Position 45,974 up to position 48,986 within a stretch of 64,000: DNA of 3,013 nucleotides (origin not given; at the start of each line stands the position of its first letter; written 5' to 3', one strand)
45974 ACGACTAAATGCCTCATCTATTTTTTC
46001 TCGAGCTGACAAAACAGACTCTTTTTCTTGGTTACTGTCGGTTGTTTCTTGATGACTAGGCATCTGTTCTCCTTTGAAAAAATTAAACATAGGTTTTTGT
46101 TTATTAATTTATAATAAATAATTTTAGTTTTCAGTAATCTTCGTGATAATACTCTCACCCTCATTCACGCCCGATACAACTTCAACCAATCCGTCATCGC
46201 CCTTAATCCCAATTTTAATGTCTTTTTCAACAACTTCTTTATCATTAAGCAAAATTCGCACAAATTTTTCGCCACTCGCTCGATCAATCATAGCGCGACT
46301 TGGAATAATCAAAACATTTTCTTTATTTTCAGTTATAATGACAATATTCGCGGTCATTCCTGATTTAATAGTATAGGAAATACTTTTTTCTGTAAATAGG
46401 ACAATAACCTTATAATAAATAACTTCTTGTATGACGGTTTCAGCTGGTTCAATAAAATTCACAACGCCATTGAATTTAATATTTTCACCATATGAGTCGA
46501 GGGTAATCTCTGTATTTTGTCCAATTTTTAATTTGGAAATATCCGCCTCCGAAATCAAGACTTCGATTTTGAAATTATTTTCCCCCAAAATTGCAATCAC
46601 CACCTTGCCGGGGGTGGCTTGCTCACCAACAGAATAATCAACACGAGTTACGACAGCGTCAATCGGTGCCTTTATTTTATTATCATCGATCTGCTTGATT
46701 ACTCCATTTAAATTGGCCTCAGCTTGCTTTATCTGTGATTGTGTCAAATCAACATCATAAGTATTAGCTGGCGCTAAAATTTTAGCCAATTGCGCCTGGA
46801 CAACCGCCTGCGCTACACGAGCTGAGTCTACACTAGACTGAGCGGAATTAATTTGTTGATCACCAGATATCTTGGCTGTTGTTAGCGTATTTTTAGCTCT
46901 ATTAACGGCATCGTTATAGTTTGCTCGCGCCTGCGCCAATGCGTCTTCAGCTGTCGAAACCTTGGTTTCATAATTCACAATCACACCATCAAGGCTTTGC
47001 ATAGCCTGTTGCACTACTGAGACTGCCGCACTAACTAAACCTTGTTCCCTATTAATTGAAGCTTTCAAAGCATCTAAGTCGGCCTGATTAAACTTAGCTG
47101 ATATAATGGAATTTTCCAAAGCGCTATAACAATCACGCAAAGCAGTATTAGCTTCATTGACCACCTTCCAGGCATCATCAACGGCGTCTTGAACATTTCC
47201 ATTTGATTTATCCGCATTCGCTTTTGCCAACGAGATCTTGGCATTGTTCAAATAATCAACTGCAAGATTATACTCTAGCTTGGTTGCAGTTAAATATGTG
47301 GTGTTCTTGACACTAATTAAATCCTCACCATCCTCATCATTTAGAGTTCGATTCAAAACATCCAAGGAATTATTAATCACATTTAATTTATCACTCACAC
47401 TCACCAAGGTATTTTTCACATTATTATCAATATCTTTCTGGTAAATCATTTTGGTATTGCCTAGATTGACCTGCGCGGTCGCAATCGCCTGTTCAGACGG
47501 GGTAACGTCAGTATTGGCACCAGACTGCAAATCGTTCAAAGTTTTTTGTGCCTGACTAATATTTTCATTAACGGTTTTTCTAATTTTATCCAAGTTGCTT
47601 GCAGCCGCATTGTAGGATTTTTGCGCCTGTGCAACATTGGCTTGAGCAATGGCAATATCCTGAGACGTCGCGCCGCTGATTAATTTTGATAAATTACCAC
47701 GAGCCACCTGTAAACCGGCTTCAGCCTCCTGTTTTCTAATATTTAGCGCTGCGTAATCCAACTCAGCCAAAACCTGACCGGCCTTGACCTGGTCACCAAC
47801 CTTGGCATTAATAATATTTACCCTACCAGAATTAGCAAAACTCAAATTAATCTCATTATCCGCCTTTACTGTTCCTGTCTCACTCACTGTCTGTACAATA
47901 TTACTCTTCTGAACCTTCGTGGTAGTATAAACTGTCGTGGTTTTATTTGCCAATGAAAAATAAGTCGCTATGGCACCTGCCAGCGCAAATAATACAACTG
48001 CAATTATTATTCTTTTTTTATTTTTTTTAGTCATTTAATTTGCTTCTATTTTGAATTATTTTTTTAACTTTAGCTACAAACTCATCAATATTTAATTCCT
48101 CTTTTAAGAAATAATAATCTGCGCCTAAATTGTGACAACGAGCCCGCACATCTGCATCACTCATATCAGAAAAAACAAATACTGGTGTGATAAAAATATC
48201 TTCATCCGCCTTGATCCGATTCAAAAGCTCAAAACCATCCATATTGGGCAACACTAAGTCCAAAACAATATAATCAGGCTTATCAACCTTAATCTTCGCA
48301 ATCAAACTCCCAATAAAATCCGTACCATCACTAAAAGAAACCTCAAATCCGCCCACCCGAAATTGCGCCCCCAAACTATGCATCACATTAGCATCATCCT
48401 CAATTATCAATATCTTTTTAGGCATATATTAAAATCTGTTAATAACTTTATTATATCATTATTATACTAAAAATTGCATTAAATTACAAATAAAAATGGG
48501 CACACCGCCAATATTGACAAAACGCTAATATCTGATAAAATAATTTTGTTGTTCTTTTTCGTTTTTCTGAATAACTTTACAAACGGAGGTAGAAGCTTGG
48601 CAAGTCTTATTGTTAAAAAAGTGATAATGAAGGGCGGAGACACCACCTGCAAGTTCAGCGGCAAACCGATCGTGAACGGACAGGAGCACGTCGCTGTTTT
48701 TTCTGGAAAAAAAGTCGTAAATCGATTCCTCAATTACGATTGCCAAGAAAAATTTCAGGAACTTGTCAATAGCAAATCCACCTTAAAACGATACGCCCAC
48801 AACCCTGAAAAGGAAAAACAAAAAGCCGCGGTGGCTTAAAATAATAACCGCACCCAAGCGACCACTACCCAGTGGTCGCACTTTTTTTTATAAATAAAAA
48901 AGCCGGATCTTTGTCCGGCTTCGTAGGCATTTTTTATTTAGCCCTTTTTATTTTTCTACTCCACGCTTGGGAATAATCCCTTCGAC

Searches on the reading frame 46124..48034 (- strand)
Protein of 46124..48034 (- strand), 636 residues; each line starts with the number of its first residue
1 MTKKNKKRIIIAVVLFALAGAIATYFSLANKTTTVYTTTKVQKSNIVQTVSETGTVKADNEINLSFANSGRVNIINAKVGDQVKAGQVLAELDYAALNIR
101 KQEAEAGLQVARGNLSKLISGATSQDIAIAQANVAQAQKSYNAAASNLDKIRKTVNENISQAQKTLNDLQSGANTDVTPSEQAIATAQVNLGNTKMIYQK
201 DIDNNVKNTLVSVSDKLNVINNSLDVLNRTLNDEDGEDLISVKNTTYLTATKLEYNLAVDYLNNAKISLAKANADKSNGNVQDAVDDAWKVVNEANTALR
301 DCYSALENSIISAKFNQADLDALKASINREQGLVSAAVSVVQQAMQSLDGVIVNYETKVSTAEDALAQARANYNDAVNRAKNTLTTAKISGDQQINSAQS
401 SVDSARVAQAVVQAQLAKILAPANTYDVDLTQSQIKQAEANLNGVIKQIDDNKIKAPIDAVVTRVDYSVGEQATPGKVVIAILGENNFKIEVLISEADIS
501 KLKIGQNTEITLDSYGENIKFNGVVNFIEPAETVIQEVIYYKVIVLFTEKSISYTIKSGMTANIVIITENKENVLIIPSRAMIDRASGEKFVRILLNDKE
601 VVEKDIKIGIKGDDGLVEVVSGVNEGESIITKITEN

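Call 25: search_protein_families(library=pfam, proteins=[window:46124-48034:-], max_evalue=0.001)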
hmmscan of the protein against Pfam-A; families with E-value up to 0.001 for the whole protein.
window:46124-48034:- (636 aa): 3 families
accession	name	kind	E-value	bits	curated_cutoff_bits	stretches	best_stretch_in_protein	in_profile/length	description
PF13437.12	HlyD_3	-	2.1e-12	48.2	22.2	1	453-545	1-91/106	HlyD family secretion protein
PF16576.10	HlyD_D23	-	2.9e-08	33.7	30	1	363-530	16-186/214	Barrel-sandwich domain of CusB or HlyD membrane-fusion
PF13533.13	Biotin_lipoyl_2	-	4.9e-06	26.7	29.8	1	69-93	8-32/32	Biotin-lipoyl like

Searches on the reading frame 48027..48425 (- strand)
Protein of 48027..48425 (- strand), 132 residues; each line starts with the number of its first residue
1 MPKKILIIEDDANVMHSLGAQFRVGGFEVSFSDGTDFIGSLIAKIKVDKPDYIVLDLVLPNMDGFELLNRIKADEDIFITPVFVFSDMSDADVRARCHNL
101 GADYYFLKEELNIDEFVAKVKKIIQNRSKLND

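Call 25: search_protein_families(library=pfam, proteins=[window:48027-48425:-], max_evalue=0.001)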
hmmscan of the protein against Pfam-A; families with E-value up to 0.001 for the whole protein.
window:48027-48425:- (132 aa): 1 family
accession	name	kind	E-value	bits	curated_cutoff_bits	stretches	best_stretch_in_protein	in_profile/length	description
PF00072.30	Response_reg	-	2.1e-16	60.5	30.2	1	5-120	1-110/111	Response regulator receiver domain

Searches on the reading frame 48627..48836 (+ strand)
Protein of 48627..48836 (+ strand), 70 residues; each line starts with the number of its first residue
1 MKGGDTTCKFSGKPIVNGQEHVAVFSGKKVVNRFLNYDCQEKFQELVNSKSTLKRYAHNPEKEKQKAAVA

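Call 30: search_protein_families(library=pfam, proteins=[window:48627-48836:+], max_evalue=10)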
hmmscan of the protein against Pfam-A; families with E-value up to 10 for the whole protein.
seq(70 aa): 2 families
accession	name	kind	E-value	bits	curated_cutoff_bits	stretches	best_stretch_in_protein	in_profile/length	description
PF01246.26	Ribosomal_L24e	-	0.02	15.5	27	1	7-50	5-47/66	Ribosomal protein L24e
PF17517.7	IgGFc_binding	-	0.027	14.2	25.6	1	8-61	80-133/297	IgGFc binding protein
